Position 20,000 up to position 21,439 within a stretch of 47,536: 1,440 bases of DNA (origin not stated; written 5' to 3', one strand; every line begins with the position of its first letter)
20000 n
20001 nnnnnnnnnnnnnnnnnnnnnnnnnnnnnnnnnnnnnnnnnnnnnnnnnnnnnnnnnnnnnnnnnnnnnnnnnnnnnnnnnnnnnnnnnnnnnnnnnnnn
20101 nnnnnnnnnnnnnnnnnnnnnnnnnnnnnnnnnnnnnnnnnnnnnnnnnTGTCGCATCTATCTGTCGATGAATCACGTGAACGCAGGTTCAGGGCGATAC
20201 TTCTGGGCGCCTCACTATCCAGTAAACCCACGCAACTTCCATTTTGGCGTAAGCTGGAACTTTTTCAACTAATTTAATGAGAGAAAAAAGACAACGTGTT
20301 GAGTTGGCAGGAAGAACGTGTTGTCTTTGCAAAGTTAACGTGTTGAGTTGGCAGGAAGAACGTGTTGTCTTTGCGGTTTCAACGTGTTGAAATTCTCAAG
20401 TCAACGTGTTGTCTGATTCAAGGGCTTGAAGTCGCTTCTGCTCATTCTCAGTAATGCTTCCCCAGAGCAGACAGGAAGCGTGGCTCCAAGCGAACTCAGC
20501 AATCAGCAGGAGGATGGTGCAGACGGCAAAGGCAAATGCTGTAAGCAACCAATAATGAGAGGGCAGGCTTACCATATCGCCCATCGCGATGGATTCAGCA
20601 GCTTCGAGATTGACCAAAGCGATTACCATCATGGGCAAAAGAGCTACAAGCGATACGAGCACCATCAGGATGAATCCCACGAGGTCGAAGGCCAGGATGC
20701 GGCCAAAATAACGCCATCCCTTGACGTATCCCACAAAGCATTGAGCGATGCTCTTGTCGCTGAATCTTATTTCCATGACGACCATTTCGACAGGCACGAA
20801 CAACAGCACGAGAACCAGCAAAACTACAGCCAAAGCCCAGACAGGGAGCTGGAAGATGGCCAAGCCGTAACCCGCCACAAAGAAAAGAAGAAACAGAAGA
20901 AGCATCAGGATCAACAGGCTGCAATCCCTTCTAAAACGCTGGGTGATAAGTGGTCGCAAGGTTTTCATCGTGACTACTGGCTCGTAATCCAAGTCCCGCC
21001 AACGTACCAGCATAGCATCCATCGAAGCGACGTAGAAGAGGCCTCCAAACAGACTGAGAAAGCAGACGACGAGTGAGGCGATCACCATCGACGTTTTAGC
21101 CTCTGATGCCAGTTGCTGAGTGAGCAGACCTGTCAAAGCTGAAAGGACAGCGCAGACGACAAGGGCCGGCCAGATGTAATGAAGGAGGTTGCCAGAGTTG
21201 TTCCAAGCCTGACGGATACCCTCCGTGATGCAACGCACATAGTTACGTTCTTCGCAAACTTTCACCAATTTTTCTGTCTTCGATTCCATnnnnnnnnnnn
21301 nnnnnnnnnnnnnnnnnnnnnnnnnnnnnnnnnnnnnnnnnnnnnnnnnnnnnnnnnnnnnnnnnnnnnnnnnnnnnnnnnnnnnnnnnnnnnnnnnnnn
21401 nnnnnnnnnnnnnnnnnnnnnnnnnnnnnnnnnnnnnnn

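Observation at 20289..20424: Six direct copies of an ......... core phased at exactly 22 bp (iteron-like array) between convergent genes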

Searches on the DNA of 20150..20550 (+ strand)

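Call 59: search_rna_families(source=window, start=20150, end=20550, threshold=evalue, max_evalue=10)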
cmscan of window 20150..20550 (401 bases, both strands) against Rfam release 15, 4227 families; matches with E-value up to 10: 2.
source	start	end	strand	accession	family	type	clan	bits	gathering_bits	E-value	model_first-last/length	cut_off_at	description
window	20329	20431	-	RF01948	KCNQ1OT1_3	Gene; lncRNA;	-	16.6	60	5.1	1-116/116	no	KCNQ1 overlapping transcript 1 conserved region 3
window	20366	20434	+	RF01714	Ocean-V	Gene; sRNA;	-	14.1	75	5.5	1-72/72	no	Ocean-V RNA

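Call 60: search_dna_similar(query=window:20280-20425:+, collection=plasmids, mode=distant, max_evalue=0.01)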
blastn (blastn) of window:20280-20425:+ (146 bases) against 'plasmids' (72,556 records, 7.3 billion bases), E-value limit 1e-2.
No match.
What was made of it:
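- Tried and rejected: Plasmid or phage origin: no match among 72,556 plasmids (call 60).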

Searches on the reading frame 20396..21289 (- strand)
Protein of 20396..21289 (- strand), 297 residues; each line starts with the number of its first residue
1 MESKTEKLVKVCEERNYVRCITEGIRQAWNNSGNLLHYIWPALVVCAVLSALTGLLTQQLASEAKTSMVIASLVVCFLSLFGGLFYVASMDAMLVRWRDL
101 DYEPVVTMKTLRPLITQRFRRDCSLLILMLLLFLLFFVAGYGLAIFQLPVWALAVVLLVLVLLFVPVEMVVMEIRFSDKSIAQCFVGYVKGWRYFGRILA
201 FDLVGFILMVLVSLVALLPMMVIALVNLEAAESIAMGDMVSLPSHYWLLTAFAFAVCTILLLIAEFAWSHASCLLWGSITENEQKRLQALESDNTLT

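Call 8: search_protein_families(library=pfam, proteins=[window:20396-21289:-])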
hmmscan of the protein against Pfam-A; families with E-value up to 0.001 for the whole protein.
window:20396-21289:- (297 aa): 0 families

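Call 31: find_encoding_contigs(protein=window:20396-21289:-, flank=10000, max_places=10)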
Protein window:20396-21289:- (297 aa): 5 contigs read that carry it; 3 places shown.
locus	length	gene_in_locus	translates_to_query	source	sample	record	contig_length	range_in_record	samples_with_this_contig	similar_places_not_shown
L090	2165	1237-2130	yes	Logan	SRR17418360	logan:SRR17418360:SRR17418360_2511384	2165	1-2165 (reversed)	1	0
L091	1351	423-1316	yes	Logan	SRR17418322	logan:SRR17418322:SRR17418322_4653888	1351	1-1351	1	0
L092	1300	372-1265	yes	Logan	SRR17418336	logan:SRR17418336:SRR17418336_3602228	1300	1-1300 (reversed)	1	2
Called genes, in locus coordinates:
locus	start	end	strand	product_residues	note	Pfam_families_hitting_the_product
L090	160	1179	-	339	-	PF01408:GFO_IDH_MocA, PF02894:GFO_IDH_MocA_C, PF22725:GFO_IDH_MocA_C3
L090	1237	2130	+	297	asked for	-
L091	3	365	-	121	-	?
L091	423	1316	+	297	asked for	-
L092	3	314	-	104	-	?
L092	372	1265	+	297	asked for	-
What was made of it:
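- Closest known: BrickBuilt minisatellite MITE of Porphyromonas gingivalis. Same: Copy number varies, and both break short-read assemblies (call 31).
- Tried and rejected: For the other, contigs stop at the array (call 31).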

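Call 36: find_related_loci(query=window:20396-21289:-, collection=metagenome_contigs, flank=4000)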
Query window:20396-21289:- (297 aa) in metagenome_contigs; peptide patterns used: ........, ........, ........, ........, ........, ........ (x = any residue, [..] = any of these).
55 stretches matched a pattern; 1 encode a relative of the query (tblastn E <= 1e-3); 1 distinct loci.
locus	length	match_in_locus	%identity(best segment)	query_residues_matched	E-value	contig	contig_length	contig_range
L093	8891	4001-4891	78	1-297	5e-149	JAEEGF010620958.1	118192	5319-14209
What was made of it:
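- Tried and rejected: Metagenome relatives of the flanking gene: only one locus was returned (call 36).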
